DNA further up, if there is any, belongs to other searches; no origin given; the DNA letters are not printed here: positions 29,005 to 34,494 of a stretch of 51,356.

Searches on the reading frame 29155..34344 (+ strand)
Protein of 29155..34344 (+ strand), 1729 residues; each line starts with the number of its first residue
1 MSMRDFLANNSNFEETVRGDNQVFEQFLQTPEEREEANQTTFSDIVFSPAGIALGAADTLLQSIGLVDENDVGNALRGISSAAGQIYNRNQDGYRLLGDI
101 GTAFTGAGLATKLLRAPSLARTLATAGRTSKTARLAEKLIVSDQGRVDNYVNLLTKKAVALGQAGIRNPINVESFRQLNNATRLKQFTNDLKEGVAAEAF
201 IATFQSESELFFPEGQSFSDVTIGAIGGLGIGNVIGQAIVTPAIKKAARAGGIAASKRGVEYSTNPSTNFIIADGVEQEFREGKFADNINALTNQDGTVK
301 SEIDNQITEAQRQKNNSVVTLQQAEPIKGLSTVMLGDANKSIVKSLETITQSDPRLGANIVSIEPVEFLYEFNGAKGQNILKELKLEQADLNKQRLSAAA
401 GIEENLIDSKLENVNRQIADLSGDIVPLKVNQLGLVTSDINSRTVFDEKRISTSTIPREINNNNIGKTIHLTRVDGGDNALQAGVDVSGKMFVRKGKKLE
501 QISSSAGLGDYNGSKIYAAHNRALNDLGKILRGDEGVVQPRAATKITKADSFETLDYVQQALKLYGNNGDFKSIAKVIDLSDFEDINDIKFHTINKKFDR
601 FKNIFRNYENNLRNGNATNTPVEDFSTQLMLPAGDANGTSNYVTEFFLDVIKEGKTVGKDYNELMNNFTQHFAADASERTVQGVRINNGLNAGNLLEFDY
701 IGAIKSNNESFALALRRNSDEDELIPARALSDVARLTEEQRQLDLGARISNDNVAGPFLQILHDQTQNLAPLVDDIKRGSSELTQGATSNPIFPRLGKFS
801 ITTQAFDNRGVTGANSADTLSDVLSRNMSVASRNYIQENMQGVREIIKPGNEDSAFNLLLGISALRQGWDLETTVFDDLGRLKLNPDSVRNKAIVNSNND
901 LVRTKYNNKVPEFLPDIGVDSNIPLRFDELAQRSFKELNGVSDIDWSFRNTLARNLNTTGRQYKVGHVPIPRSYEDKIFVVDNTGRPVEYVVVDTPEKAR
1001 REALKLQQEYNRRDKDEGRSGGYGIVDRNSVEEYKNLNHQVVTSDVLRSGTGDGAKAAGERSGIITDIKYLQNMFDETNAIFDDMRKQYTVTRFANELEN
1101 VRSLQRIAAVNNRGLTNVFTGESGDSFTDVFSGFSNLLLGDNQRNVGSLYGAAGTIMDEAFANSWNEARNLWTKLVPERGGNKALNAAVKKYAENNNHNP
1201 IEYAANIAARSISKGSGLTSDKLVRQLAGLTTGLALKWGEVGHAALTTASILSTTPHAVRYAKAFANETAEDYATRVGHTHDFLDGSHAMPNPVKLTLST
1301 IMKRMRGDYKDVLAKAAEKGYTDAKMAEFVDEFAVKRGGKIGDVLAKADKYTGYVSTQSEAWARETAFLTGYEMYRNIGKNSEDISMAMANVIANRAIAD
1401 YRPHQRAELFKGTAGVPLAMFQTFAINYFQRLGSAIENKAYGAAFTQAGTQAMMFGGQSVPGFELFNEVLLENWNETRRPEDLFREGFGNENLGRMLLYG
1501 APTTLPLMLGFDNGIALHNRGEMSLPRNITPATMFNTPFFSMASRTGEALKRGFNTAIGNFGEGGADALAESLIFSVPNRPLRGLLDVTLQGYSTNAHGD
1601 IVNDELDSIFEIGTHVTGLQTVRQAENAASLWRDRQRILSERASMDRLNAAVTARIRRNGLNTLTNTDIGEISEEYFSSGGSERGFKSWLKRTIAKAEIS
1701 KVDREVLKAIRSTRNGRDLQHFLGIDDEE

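Call 47: search_protein_families(library=phrogs, proteins=[window:29155-34344:+], max_evalue=0.001)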
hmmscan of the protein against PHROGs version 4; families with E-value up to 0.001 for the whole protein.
window:29155-34344:+ (1729 aa): 1 family
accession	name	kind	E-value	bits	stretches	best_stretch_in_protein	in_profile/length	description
phrog_16165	-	unknown function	4.7e-14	51.5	1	1350-1703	1490-1830/1849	-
